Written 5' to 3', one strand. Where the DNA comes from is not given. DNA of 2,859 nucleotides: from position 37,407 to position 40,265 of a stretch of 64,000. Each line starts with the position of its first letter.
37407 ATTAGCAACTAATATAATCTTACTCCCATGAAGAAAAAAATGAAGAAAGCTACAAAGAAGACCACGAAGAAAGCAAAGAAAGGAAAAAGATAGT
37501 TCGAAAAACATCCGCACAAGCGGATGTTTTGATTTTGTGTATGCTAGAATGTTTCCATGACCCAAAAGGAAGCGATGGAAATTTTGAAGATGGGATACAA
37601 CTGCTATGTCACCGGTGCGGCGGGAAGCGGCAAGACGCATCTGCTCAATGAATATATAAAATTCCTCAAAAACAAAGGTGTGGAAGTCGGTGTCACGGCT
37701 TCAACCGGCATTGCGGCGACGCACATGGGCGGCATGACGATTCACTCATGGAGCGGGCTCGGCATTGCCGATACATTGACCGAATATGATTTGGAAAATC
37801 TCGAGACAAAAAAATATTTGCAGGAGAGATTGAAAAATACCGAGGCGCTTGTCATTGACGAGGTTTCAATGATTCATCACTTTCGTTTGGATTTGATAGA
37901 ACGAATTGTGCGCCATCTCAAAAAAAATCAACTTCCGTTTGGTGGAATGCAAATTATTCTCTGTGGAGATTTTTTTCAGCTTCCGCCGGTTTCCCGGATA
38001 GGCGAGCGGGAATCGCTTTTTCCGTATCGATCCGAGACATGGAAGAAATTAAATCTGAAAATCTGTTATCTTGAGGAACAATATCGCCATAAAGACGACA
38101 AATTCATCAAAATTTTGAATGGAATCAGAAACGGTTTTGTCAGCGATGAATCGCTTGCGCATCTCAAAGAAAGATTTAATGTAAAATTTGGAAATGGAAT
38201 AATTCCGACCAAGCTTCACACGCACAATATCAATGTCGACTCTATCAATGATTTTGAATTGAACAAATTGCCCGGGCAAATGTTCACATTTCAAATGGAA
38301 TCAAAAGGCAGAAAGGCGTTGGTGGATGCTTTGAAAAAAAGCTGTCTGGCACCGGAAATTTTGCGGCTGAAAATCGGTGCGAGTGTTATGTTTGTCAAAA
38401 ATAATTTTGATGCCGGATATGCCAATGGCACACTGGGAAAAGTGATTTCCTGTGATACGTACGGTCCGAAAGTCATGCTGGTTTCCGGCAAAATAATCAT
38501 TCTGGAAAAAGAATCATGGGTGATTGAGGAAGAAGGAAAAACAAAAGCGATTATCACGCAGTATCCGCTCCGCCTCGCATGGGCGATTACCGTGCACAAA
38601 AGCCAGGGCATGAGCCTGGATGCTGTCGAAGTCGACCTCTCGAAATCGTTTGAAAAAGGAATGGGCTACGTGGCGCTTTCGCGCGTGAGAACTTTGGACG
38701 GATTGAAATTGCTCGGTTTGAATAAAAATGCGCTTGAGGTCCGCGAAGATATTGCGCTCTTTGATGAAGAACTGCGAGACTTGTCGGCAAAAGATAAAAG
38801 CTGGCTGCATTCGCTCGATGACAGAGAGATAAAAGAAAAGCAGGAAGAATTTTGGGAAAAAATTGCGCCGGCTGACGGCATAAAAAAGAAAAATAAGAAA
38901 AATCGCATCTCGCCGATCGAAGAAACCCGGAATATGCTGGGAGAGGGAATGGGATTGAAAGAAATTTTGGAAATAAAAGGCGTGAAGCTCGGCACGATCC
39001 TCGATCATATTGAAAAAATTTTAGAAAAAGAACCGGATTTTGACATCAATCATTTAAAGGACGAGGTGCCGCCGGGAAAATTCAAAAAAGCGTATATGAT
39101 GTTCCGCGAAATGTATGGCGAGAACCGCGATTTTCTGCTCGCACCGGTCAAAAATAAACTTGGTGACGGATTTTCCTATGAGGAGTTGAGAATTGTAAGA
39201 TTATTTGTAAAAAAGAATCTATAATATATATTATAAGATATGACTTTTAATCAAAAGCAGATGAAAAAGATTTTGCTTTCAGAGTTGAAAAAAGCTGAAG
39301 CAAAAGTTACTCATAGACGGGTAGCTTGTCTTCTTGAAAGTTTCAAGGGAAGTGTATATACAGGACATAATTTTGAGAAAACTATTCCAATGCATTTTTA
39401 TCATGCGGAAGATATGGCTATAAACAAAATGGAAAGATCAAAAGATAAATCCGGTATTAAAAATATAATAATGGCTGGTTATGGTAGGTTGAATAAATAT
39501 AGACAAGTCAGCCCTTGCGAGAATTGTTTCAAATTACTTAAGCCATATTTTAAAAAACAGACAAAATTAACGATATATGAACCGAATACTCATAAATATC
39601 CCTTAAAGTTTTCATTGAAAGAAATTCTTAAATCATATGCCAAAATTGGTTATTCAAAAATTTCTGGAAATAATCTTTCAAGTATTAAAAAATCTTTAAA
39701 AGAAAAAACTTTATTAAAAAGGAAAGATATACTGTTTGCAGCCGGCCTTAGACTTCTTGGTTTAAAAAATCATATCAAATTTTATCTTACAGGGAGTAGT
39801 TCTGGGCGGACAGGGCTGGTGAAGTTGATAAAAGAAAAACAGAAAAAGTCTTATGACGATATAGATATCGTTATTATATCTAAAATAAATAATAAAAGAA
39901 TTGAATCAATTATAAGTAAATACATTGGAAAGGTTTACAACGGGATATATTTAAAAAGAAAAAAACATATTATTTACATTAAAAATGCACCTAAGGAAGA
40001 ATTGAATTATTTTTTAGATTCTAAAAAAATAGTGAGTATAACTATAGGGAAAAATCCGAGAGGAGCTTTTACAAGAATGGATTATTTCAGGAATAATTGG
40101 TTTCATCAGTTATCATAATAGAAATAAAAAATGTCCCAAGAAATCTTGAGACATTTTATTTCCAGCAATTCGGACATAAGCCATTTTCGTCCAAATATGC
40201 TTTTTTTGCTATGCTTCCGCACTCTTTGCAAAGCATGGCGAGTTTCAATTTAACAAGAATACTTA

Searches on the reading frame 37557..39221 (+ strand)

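Call 91: search_protein_families(library=pfam, proteins=[window:37557-39221:+], max_evalue=0.05)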
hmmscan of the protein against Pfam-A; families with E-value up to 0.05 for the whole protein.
window:37557-39221:+ (555 aa): 20 families
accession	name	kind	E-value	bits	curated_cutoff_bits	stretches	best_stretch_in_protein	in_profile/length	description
PF05970.20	PIF1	-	1.6e-40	139.5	25.9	1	11-198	20-220/223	PIF1-like helicase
PF13604.12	AAA_30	-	1.2e-15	58.2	27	1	3-211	6-188/191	AAA domain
PF13245.12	AAA_19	-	1.3e-15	58.2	25.1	1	3-146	1-133/134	AAA domain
PF14493.12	HTH_40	-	5.6e-14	52.6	27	1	455-548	3-89/89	Helix-turn-helix domain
PF21530.3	Pif1_2B_dom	-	1.9e-08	34.3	23.9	1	256-297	3-45/47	DNA helicase Pif1, 2B domain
PF02689.20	Herpes_Helicase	-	4.5e-07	28.7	27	1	331-396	720-784/808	Helicase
PF13401.12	AAA_22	-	6e-07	30.3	27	1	15-137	7-122/130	AAA domain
PF01443.25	Viral_helicase1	-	6e-06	26.7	21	1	17-108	2-73/228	Viral superfamily 1 RNA helicase core domain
PF00270.35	DEAD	-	0.00035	20.8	26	0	3-29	4-30/167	DEAD/DEAH box helicase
PF13538.12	UvrD_C_2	-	0.00055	20.2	27.4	1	340-377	1-45/52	UvrD-like helicase C-terminal domain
PF03266.21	NTPase_1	-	0.0025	18.1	23.9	1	16-45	2-31/168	NTPase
PF13191.12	AAA_16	-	0.0028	18.6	32.6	1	15-42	26-53/167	AAA ATPase domain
PF03205.20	MobB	-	0.0051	17.1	26.6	1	18-46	4-32/133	Molybdopterin guanine dinucleotide synthesis protein B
PF13173.12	AAA_14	-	0.0056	17.1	27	0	77-113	43-81/129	AAA domain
PF18335.7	SH3_13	-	0.0065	16.7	41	1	271-305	26-60/65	ATP-dependent RecD-like DNA helicase SH3 domain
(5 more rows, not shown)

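Call 92: search_protein_families(library=padloc, proteins=[window:37557-39221:+], max_evalue=0.01)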
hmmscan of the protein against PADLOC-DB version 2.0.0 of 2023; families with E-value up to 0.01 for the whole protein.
window:37557-39221:+ (555 aa): 13 families
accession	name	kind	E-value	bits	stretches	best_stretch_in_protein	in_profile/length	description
PDLC05064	PDC-S68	-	5.3e-20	68.8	2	18-145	705-824/1273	-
PDLC01148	RecD_like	-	2.3e-18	63.8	2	17-188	332-482/719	RecD/Tra ATPase fused to N-terminal HHH domain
PDLC05065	PDC-S68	-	2.3e-18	63.4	2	5-145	612-745/1221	-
PDLC01734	typeIV_RecD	-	6.2e-17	59.1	1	3-193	344-518/763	RecD_0_IVD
PDLC05066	PDC-S68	-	1.1e-13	48.1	1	14-146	594-722/1202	-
PDLC04475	PDC-M16A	-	2.1e-11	41.1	1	18-197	36-235/721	-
PDLC04476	PDC-M16A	-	2.5e-10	37.4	1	19-297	31-323/691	-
PDLC05035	PDC-S53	-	1.6e-07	27.8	1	18-192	515-659/900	-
PDLC04474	PDC-M16A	-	2.4e-07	27.6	1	15-182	236-412/917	-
PDLC04472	PDC-M16A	-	0.00021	17.7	1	19-107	246-345/930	-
PDLC04140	mad8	-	0.00036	18.2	1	9-105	22-100/314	mads_8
PDLC02372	Nhi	-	0.001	15.8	1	8-141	193-299/470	-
PDLC02350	AbiO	-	0.0024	14.7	1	9-121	190-284/468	AbiO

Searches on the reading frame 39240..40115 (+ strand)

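Call 91: search_protein_families(library=pfam, proteins=[window:39240-40115:+], max_evalue=0.05)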
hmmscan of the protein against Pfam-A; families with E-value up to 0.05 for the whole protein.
window:39240-40115:+ (292 aa): 7 families
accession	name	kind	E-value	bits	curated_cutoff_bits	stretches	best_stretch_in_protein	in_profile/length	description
PF00383.29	dCMP_cyt_deam_1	-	5.9e-09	36.2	25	1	6-101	5-91/102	Cytidine and deoxycytidylate deaminase zinc-binding region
PF25344.1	PH_LRR1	-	0.02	15.4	27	1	216-260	58-101/119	LRR1 pleckstrin homology domain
PF18771.7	APOBEC3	-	0.022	15.3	27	0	54-133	31-106/137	APOBEC3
PF08210.17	APOBEC_N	-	0.024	15.1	25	1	50-112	44-97/170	APOBEC-like N-terminal domain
PF18750.7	SNAD4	-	0.026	15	27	0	45-112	25-83/130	Secreted Novel AID/APOBEC-like Deaminase 4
PF18778.7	NAD1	-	0.041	14.4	27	0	47-112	50-104/175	Novel AID APOBEC clade 1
PF21421.2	ATR1_WY-dom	-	0.048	14.4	27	0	18-65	34-79/101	Avirulence protein ATR1, WY-domain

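Call 92: search_protein_families(library=padloc, proteins=[window:39240-40115:+], max_evalue=0.01)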
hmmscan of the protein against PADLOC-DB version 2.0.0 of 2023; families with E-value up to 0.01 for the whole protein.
window:39240-40115:+ (292 aa): 0 families
